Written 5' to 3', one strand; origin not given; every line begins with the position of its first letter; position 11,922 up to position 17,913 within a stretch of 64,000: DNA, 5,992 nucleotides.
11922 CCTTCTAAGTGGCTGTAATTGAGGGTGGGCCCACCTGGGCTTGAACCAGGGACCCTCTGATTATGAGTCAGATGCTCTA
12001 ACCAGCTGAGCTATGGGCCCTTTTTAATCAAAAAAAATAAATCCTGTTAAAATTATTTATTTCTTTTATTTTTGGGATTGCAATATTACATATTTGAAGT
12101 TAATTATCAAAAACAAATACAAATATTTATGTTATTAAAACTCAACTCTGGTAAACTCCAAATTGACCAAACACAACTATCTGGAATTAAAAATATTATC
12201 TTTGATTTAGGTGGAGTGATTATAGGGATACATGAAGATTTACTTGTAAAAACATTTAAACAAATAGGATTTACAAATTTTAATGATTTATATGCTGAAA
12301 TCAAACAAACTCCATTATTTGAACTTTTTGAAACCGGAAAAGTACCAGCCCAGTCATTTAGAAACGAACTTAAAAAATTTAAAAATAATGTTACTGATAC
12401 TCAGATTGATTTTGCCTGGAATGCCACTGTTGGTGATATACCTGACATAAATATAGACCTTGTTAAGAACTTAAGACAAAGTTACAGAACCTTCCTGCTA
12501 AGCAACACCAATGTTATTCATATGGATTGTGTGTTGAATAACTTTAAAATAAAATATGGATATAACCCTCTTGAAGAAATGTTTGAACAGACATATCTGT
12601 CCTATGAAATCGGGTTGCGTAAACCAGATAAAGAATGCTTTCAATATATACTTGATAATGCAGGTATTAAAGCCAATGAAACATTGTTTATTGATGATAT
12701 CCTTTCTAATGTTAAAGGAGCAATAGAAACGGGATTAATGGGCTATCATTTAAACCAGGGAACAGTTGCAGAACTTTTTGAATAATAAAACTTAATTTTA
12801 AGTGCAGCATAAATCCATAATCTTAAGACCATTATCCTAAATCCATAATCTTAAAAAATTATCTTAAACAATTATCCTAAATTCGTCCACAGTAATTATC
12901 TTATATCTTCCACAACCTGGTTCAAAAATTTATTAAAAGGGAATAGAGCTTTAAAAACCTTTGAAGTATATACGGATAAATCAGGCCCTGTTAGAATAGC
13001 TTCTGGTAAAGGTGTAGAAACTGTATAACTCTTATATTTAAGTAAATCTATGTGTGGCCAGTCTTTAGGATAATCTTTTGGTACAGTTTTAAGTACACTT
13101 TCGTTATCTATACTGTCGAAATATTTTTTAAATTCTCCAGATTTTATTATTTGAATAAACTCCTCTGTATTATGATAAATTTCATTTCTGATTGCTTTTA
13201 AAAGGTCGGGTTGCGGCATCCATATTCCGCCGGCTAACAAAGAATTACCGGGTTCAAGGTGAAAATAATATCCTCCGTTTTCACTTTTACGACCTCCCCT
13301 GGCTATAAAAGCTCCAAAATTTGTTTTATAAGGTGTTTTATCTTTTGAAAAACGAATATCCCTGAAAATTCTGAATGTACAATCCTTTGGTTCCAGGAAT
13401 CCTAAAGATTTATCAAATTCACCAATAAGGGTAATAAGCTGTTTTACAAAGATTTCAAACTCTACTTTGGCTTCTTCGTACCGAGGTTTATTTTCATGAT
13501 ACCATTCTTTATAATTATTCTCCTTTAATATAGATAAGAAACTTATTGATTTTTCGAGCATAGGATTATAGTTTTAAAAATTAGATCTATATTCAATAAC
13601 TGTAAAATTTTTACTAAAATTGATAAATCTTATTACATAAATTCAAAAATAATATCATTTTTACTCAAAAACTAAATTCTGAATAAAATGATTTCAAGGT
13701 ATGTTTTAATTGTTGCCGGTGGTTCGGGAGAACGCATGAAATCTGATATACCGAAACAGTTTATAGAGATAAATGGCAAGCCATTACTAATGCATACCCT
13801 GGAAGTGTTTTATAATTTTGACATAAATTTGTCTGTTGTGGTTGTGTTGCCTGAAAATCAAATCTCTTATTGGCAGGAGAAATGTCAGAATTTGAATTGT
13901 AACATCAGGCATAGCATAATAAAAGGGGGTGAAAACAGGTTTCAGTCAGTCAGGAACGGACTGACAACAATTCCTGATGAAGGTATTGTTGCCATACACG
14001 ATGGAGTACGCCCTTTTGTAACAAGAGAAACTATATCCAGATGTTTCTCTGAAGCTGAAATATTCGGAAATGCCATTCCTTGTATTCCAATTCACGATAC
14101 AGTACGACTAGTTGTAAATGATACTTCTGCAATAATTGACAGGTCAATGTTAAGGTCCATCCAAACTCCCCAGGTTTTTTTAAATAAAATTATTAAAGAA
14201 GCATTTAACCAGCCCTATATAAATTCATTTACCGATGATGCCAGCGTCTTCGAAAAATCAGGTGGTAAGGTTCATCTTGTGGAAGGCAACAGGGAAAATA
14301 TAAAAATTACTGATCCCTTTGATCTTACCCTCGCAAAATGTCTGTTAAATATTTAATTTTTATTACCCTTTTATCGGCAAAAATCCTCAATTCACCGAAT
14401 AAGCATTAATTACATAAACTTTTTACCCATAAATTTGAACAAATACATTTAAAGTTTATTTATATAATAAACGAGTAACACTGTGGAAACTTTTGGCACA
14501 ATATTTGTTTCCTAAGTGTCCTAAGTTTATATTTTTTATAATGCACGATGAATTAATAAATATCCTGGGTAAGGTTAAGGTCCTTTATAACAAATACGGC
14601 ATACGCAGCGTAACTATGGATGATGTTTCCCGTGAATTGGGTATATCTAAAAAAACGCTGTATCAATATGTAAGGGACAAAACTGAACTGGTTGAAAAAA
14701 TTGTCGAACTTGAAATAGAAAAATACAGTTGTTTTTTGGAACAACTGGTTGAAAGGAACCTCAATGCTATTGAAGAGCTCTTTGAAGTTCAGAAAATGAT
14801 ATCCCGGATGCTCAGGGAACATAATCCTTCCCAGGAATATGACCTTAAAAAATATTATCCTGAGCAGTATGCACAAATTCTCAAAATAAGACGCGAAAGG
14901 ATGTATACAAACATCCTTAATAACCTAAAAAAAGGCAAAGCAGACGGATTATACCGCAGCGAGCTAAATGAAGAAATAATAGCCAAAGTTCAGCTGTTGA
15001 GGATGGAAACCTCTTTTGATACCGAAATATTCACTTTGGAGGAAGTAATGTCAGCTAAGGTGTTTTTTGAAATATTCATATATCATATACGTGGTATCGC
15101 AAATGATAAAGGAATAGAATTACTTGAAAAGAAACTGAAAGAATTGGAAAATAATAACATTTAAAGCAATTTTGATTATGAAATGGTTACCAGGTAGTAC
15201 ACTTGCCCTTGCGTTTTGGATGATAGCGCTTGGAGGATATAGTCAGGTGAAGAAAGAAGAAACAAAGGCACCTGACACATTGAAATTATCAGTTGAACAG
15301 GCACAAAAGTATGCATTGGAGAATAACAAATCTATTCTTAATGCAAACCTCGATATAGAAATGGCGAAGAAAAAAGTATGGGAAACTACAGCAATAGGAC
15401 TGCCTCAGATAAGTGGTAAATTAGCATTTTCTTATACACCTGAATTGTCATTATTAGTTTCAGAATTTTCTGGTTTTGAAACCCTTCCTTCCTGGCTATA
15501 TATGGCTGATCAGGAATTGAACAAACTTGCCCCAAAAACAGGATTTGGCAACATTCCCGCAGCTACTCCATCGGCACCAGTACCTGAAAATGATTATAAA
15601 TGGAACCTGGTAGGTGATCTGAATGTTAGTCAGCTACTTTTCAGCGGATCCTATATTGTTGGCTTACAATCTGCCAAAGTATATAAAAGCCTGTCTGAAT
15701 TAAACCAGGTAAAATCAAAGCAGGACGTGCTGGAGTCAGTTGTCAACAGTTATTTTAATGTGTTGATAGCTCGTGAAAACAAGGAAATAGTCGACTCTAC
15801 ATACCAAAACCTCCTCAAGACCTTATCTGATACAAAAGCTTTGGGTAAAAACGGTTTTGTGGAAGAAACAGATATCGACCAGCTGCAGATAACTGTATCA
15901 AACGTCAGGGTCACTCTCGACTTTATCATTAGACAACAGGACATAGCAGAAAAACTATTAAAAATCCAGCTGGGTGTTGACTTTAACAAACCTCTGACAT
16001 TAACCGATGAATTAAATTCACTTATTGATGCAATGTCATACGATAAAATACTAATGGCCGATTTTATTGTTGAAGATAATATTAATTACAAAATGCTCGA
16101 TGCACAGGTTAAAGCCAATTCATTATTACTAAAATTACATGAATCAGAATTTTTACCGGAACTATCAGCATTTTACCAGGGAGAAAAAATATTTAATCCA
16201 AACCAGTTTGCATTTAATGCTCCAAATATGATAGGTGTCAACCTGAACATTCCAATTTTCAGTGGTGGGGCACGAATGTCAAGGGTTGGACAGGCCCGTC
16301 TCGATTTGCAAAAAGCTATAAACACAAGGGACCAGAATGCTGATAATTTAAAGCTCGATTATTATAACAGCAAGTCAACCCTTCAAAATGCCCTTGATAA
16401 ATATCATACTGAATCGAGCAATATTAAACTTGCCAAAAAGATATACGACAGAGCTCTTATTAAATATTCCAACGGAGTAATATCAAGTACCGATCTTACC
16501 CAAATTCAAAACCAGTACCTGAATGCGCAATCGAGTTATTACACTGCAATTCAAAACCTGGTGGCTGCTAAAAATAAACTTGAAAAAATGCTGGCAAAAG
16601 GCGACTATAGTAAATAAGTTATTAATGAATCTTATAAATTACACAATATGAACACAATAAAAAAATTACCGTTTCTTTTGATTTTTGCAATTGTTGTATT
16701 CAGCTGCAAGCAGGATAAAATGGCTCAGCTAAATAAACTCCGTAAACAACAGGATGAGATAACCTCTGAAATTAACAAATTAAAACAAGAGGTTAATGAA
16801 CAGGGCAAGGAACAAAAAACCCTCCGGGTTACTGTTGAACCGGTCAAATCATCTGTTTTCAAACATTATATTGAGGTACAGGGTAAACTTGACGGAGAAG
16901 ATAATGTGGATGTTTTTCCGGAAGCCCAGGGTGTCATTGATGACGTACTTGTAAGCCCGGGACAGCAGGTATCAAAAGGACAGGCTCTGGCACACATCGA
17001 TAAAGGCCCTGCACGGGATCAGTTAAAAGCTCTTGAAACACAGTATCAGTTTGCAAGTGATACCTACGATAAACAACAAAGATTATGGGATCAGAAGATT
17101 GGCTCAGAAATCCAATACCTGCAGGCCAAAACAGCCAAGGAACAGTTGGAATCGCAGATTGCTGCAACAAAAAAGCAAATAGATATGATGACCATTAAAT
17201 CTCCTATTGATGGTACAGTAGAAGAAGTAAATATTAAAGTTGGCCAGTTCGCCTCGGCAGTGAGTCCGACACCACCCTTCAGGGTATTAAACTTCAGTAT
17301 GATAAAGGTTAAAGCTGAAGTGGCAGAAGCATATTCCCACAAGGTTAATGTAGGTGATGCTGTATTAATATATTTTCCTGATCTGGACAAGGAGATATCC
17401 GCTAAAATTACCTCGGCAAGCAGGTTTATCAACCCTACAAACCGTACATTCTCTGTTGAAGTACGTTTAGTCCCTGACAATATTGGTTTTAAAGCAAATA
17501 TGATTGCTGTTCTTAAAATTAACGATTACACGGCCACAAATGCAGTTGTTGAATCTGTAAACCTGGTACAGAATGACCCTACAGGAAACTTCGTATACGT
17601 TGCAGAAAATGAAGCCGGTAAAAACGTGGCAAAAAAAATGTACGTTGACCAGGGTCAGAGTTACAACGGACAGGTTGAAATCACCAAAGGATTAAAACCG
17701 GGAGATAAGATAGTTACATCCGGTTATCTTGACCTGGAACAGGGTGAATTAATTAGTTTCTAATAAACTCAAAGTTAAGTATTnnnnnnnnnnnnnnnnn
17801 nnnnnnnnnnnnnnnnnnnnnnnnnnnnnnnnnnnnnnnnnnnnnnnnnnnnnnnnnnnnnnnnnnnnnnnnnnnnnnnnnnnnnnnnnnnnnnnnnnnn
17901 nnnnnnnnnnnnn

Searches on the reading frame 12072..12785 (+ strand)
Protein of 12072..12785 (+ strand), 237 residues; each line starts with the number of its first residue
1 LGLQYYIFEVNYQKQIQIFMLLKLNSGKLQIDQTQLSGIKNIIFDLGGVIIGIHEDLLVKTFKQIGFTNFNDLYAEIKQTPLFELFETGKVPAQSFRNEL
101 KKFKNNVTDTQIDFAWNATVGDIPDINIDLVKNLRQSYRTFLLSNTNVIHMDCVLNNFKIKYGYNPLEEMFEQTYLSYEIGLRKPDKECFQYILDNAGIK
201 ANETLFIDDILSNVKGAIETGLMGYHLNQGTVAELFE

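Call 20: search_protein_families(library=pfam, proteins=[window:12072-12785:+])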
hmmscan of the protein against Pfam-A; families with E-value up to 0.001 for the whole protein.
window:12072-12785:+ (237 aa): 2 families
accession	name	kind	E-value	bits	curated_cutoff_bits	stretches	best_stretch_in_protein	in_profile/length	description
PF00702.32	Hydrolase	-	1.4e-12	48.9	26.4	1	39-219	1-189/191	haloacid dehalogenase-like hydrolase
PF13419.12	HAD_2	-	2.5e-07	31.4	23.8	1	42-221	1-172/178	Haloacid dehalogenase-like hydrolase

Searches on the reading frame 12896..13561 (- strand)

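Call 20: search_protein_families(library=pfam, proteins=[window:12896-13561:-])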
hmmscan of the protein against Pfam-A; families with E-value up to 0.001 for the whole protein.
window:12896-13561:- (221 aa): 1 family
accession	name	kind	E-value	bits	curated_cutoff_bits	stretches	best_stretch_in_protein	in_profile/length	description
PF09365.15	DUF2461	-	9.8e-71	238.4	22.8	1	5-212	2-208/208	Conserved hypothetical protein (DUF2461)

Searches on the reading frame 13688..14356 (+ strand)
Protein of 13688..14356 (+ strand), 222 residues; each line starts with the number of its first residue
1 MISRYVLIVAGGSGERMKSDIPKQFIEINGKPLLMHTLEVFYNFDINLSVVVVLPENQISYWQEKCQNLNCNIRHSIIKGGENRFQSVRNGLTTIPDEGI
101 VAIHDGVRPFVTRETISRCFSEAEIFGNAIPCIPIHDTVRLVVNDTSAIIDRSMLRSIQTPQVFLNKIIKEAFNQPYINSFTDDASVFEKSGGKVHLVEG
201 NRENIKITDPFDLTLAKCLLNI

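Call 20: search_protein_families(library=pfam, proteins=[window:13688-14356:+])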
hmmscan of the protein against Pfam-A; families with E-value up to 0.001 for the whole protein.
window:13688-14356:+ (222 aa): 3 families
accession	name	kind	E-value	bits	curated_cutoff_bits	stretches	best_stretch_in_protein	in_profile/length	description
PF01128.25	IspD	-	1.3e-52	179.2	27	1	6-220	3-219/221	2-C-methyl-D-erythritol 4-phosphate cytidylyltransferase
PF12804.13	NTP_transf_3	-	1.4e-12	48.5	27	1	6-140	1-127/160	MobA-like NTP transferase domain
PF00483.29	NTP_transferase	-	0.00016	21.8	21.2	1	7-96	3-98/245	Nucleotidyl transferase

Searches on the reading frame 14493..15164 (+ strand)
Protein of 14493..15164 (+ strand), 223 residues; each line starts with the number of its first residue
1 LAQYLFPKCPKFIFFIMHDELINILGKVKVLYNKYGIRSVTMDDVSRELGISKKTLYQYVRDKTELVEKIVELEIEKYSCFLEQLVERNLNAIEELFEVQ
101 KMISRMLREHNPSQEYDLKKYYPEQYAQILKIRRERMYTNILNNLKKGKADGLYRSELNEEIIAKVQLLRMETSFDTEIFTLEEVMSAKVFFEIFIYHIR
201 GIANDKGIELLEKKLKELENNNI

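Call 20: search_protein_families(library=pfam, proteins=[window:14493-15164:+])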
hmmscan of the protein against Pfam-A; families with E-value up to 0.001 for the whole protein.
window:14493-15164:+ (223 aa): 4 families
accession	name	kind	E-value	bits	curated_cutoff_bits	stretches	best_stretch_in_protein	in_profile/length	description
PF00440.29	TetR_N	-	4.8e-08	33.1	24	1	31-69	8-46/47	Bacterial regulatory proteins, tetR family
PF12728.13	HTH_17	-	0.00049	20.7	27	0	41-63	3-25/51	Helix-turn-helix domain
PF13022.12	HTH_Tnp_1_2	-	0.00051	20.6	27.9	0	35-73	24-59/122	Helix-turn-helix of insertion element transposase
PF04967.18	HTH_10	-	0.00094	19.4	23.1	0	38-62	22-46/53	HTH DNA binding domain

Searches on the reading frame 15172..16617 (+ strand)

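Call 20: search_protein_families(library=pfam, proteins=[window:15172-16617:+])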
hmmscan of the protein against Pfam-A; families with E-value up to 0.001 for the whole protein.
window:15172-16617:+ (481 aa): 1 family
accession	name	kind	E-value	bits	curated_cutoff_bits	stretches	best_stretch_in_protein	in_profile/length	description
PF02321.23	OEP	-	4.1e-46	157.6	22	2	300-474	9-186/187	Outer membrane efflux protein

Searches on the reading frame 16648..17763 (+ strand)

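Call 20: search_protein_families(library=pfam, proteins=[window:16648-17763:+])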
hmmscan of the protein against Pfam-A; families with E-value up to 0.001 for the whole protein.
window:16648-17763:+ (371 aa): 4 families
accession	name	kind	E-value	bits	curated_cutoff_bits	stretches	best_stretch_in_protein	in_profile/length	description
PF16576.10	HlyD_D23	-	2.6e-21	76.3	30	1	80-287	11-214/214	Barrel-sandwich domain of CusB or HlyD membrane-fusion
PF13437.12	HlyD_3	-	3.8e-15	57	22.2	1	182-277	1-96/106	HlyD family secretion protein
PF13533.13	Biotin_lipoyl_2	-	6.5e-10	39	29.8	1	89-118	3-32/32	Biotin-lipoyl like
PF00364.28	Biotin_lipoyl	-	4.6e-05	23.6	22.1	0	92-117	48-73/73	Biotin-requiring enzyme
